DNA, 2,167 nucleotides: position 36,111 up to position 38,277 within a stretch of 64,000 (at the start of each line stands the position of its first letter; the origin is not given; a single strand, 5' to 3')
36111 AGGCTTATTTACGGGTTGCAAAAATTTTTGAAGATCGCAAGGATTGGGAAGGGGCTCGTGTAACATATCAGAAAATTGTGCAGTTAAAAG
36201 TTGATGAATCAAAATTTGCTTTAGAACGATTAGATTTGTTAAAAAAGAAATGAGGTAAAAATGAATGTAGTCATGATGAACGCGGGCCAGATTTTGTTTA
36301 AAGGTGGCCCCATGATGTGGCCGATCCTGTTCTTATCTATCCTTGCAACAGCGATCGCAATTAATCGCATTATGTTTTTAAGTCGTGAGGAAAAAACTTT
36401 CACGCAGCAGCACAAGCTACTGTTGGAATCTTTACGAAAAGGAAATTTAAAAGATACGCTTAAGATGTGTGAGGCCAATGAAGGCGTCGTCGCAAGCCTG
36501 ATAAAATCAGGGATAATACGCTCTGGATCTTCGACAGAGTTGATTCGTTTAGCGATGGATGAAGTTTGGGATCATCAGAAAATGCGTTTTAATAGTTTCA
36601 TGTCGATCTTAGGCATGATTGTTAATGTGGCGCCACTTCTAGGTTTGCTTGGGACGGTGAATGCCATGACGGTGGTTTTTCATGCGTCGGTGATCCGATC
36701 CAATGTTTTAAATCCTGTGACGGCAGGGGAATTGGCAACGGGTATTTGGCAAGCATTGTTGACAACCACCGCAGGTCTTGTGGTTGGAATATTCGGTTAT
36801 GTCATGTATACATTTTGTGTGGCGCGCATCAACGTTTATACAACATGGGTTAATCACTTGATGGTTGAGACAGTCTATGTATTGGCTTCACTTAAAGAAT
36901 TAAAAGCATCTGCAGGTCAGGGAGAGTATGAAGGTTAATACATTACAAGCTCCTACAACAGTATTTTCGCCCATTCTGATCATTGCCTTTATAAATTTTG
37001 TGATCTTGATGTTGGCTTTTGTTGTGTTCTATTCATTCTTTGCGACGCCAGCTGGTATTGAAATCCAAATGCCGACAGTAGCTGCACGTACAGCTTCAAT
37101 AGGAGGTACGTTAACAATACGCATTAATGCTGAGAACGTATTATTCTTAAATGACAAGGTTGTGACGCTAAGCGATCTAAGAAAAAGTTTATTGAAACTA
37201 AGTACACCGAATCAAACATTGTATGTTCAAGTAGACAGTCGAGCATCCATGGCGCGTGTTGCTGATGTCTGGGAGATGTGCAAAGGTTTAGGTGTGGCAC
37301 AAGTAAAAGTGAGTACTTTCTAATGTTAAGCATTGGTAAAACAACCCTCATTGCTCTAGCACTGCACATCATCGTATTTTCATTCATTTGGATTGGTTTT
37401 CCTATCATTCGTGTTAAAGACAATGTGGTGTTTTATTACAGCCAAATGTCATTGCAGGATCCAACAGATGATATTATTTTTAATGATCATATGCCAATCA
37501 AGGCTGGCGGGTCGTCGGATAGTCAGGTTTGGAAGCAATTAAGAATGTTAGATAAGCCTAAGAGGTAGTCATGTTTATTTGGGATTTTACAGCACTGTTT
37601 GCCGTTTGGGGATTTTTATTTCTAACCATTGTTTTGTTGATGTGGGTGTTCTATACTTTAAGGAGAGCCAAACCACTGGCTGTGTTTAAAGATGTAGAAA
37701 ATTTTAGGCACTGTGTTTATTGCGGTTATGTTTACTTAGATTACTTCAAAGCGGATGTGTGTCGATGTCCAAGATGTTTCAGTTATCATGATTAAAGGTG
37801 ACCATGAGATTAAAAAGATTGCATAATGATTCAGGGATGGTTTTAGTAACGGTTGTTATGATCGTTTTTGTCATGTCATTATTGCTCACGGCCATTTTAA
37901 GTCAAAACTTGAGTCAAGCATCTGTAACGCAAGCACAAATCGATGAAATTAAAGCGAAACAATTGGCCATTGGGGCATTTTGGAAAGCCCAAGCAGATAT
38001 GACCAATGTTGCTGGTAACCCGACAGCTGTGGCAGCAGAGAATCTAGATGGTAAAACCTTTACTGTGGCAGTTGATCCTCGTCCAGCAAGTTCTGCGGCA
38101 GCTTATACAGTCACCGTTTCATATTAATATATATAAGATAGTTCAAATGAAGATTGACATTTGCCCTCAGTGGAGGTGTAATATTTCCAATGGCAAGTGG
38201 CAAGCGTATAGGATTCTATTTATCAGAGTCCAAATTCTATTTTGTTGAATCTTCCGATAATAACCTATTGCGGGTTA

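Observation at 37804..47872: Type IV filament system with mixed T4aP / T2SS architecture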

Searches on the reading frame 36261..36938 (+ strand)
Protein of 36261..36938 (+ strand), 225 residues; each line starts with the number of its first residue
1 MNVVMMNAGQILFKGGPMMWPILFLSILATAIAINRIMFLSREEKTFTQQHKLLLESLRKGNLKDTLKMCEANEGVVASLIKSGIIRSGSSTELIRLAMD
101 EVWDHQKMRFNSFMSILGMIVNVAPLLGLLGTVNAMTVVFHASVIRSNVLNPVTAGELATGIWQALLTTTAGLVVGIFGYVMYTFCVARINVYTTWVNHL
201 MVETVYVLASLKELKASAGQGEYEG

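Call 7: search_protein_families(library=pfam, proteins=[window:36261-36938:+], max_evalue=0.01)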
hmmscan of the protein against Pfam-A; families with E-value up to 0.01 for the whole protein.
window:36261-36938:+ (225 aa): 1 family
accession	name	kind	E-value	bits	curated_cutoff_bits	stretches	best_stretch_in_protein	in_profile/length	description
PF01618.21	MotA_ExbB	-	8.2e-21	74.5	22.9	1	78-194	7-122/127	MotA/TolQ/ExbB proton channel family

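Call 79: search_protein_families(library=ncbifam, proteins=[window:36261-36938:+], max_evalue=0.01)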
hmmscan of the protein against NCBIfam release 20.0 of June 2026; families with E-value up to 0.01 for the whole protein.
window:36261-36938:+ (225 aa): 6 families
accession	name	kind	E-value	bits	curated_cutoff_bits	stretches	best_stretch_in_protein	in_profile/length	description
TIGR02796.1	tolQ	equivalog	2.2e-11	43.9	221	1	19-201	17-207/216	protein TolQ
TIGR02797.1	exbB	equivalog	1e-07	32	206.2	1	18-200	16-201/211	tonB-system energizer ExbB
TIGR02805.1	exbB2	equivalog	3.7e-07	30.4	135.35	1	109-194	50-131/138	TonB-system energizer ExbB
NF007722.0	PRK10414.1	equivalog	9e-05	22.1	402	1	109-219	128-231/244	tol-pal system-associated acyl-CoA thioesterase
NF008066.0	PRK10801.1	equivalog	0.00028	20.4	403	1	107-208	120-217/230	Tol-Pal system protein TolQ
NF006527.0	PRK08990.1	equivalog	0.002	17.5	341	1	29-168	58-193/254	flagellar motor protein PomA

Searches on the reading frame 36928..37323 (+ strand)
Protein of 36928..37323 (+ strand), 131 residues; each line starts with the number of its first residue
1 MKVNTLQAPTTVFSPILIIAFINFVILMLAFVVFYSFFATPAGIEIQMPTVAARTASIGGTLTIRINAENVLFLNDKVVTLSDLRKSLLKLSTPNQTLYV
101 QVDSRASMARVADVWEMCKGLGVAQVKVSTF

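Call 7: search_protein_families(library=pfam, proteins=[window:36928-37323:+], max_evalue=0.01)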
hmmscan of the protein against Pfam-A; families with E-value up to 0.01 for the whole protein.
window:36928-37323:+ (131 aa): 1 family
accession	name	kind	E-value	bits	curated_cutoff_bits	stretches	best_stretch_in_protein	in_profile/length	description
PF02472.21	ExbD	-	6e-16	59.1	25.4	1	18-130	10-125/128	Biopolymer transport protein ExbD/TolR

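Call 79: search_protein_families(library=ncbifam, proteins=[window:36928-37323:+], max_evalue=0.01)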
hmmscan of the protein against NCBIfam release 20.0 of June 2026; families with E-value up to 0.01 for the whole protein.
window:36928-37323:+ (131 aa): 2 families
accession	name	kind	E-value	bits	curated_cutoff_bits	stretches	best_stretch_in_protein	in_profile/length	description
TIGR02804.1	ExbD_2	equivalog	4.5e-11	43.2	123.45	1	16-125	4-114/121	TonB system transport protein ExbD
TIGR02801.1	tolR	equivalog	4.3e-05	24.1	127.3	1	21-130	10-128/129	protein TolR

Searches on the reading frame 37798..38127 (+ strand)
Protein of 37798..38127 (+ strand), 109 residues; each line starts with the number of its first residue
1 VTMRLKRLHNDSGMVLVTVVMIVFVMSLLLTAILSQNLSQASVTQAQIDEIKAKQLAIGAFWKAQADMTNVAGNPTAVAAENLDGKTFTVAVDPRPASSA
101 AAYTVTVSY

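Call 4: search_protein_families(library=pfam, proteins=[window:37798-38127:+], max_evalue=0.1)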
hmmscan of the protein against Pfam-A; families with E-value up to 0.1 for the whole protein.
window:37798-38127:+ (109 aa): 2 families
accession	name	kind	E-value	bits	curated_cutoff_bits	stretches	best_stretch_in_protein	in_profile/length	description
PF14341.11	PilX_N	-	9.9e-05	22.7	25.5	1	12-57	1-46/51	PilX N-terminal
PF09919.14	DUF2149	-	0.029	15.2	27.1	1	11-53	9-51/92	Uncharacterized conserved protein (DUF2149)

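Call 5: search_protein_families(library=ncbifam, proteins=[window:37798-38127:+], max_evalue=0.1)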
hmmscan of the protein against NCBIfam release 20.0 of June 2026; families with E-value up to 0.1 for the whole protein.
window:37798-38127:+ (109 aa): 3 families
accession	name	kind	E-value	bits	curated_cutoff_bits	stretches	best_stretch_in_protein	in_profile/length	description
NF041014.1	pilin_ComGG_2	equivalog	6.5e-06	26.7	40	1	12-57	4-49/101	competence type IV pilus minor pilin ComGG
NF037980.1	T2SS_GspK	equivalog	5e-05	23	130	1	12-61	2-51/307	type II secretion system minor pseudopilin GspK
NF038301.1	EPS_HpsA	equivalog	0.00087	17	400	1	3-65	37-99/1503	hormogonium polysaccharide biosynthesis protein HpsA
